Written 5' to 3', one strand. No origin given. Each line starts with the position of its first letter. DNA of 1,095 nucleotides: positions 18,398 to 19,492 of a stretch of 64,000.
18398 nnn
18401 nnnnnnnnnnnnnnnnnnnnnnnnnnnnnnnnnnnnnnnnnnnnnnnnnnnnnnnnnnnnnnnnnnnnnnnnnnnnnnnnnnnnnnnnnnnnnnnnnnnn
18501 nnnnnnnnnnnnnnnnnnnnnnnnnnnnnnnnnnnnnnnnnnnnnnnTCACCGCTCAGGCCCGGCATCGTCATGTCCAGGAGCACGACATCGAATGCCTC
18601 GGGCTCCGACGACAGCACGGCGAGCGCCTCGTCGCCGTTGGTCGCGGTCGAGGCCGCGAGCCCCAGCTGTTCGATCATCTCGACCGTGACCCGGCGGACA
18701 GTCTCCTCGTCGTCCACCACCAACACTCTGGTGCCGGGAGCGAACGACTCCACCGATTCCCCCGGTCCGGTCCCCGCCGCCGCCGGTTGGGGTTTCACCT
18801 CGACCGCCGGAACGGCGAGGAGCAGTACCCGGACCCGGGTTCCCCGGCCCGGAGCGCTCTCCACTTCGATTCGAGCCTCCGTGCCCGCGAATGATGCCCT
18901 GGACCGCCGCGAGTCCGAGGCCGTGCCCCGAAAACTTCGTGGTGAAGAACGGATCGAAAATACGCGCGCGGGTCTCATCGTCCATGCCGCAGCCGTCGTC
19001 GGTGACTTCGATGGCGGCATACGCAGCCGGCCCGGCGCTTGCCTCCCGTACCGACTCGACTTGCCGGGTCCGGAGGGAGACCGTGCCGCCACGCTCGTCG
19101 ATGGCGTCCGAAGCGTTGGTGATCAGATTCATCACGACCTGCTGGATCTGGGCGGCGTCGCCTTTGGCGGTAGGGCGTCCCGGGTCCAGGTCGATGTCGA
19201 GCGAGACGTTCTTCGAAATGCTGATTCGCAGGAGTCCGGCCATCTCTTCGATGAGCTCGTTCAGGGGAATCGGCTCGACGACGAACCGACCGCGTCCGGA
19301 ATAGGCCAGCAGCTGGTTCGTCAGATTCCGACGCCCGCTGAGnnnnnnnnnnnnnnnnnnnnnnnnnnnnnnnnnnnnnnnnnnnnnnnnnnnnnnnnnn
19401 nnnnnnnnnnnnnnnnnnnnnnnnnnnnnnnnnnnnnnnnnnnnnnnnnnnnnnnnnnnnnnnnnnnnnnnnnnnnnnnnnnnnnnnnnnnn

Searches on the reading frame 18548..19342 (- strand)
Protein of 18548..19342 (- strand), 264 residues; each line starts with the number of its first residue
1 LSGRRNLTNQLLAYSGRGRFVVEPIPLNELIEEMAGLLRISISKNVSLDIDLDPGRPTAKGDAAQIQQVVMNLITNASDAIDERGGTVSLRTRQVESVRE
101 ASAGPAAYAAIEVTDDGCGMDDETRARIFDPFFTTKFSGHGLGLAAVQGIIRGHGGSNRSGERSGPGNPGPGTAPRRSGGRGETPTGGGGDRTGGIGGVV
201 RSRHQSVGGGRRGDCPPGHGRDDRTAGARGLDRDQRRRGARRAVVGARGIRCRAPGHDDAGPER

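Call 35: search_protein_families(library=pfam, proteins=[window:18548-19342:-], max_evalue=0.001)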
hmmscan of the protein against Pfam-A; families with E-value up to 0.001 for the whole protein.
window:18548-19342:- (264 aa): 1 family
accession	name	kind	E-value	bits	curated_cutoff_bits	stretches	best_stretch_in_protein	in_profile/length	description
PF02518.31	HATPase_c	-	1.5e-18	67.7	26.4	1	61-160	1-93/111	Histidine kinase-, DNA gyrase B-, and HSP90-like ATPase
